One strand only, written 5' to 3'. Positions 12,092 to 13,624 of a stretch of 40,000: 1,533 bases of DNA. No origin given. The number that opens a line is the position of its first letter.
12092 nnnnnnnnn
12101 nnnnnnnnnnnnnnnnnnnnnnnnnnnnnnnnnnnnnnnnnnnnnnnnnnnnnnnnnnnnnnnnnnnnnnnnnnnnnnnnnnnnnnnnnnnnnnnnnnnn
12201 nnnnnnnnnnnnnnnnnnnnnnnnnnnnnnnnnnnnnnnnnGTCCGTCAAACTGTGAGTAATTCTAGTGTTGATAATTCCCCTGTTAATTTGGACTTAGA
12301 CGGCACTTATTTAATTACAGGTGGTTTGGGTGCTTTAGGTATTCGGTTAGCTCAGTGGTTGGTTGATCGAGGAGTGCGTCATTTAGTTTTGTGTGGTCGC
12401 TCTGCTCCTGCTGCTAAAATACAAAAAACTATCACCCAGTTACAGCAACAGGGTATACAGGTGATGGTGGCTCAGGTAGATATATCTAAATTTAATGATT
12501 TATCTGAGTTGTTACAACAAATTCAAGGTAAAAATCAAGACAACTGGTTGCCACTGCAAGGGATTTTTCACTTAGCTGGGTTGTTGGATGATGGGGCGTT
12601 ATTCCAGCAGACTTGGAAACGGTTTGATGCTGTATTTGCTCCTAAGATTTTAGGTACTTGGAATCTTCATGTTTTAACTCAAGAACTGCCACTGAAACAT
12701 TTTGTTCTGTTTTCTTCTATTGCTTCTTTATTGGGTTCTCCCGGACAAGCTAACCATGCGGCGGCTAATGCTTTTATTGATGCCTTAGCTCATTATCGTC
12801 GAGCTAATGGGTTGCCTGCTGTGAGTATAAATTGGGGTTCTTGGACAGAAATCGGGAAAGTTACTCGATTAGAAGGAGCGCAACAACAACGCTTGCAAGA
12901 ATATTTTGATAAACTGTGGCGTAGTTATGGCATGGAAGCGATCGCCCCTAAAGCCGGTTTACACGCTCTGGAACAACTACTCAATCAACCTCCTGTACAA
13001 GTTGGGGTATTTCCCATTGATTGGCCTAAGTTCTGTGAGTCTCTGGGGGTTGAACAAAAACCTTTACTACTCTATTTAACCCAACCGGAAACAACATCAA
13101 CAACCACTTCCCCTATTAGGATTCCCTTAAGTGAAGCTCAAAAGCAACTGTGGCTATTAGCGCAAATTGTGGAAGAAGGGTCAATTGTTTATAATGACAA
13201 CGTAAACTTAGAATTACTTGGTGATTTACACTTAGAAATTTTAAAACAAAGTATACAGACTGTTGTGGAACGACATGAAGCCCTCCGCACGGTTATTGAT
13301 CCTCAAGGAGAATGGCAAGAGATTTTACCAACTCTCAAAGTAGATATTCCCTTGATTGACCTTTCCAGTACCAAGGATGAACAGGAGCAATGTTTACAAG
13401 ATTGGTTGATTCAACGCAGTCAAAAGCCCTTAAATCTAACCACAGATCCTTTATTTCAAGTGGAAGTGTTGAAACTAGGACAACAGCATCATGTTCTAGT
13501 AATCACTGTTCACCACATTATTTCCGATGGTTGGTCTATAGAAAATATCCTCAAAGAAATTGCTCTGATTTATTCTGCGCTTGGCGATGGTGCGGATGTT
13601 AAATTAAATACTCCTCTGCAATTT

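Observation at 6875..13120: Non-canonical PKS module order KS-AT-ACP-LLM-KR-C, with the carrier domain before the tailoring domains and none after the KR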

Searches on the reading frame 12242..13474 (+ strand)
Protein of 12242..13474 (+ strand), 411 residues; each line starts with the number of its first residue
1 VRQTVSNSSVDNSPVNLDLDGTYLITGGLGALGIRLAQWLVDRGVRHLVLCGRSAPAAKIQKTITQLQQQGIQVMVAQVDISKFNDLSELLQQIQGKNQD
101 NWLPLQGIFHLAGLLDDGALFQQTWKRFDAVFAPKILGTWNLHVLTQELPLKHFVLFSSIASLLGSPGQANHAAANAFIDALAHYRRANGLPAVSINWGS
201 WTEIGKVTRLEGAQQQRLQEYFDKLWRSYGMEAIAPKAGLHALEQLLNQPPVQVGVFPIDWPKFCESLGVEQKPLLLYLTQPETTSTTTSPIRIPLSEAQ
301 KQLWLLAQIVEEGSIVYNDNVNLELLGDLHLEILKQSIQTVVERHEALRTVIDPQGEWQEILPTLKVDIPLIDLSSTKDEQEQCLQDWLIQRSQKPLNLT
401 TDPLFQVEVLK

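Call 32: find_homologous_proteins(query=window:12242-13474:+, max_evalue=1e-10)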
Query window:12242-13474:+ (411 aa): 733 proteins with E <= 1e-10 among 8000 candidates; the best 120 are listed.
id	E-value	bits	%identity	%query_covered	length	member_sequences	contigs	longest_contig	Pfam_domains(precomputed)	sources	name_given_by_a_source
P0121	5.5e-209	712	78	100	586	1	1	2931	PF08659.17,PF00668.26,PF13561.13,PF00106.32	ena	-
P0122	1.8e-80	289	49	69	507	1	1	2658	PF08659.17,PF00550.32,PF13561.13,PF00106.32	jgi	jgi:NADP-dependent 3-hydroxy acid dehydrogenase YdfG/acyl carrier protein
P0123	2.9e-80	288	52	67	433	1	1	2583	PF08659.17,PF00550.32,PF13561.13,PF00106.32,PF23297.2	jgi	jgi:myxalamid-type polyketide synthase MxaB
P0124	1.2e-78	283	48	70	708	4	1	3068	PF08659.17,PF21394.4,PF00550.32,PF13561.13,PF00106.32,PF01370.28,PF22953.4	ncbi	ncbi:beta-ketoacyl reductase, partial [Micromonospora sagamiensis]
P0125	1.6e-78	282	43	90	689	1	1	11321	PF08659.17,PF00107.33,PF00550.32,PF13561.13,PF00106.32,PF13602.13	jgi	jgi:NADPH:quinone reductase-like Zn-dependent oxidoreductase/acyl carrier protein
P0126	3.7e-78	281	53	66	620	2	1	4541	PF08659.17,PF21394.4,PF00550.32,PF13561.13,PF00106.32,PF23297.2,PF22953.4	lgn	-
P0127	5.1e-78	281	55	61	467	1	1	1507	PF08659.17,PF00550.32,PF13561.13,PF00106.32,PF13602.13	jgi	jgi:myxalamid-type polyketide synthase MxaB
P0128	6.8e-77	277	49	70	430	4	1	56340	PF08659.17,PF00550.32,PF13561.13,PF00106.32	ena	-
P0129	1.6e-76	276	46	72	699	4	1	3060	PF08659.17,PF21394.4,PF00550.32,PF13561.13,PF00106.32,PF22953.4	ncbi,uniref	ncbi:SDR family NAD(P)-dependent oxidoreductase, partial [Micromonospora echinospora]|uniref:beta-ke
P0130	3.7e-76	275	50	70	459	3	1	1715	PF08659.17,PF00550.32,PF13561.13,PF00106.32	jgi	jgi:short-subunit dehydrogenase/acyl carrier protein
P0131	2.4e-75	272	49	64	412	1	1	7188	PF08659.17,PF00550.32,PF13561.13,PF00106.32,PF23297.2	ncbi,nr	ncbi:SDR family NAD(P)-dependent oxidoreductase [Nostoc sp. BAE]|nr:SDR family NAD(P)-dependent oxid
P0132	2.8e-75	272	49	69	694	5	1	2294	PF08659.17,PF21394.4,PF00550.32,PF13561.13,PF00106.32,PF22953.4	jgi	jgi:NAD(P)-dependent dehydrogenase (short-subunit alcohol dehydrogenase family)/acyl carrier protein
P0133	5.5e-75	271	50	65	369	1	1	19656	PF08659.17,PF00550.32,PF13561.13,PF00106.32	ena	-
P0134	6.1e-75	271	54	62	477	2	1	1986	PF08659.17,PF00550.32,PF13561.13,PF00106.32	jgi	jgi:acyl carrier protein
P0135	1.6e-74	269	50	64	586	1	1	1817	PF08659.17,PF00107.33,PF00550.32,PF13561.13,PF00106.32,PF13602.13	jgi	jgi:NADPH:quinone reductase-like Zn-dependent oxidoreductase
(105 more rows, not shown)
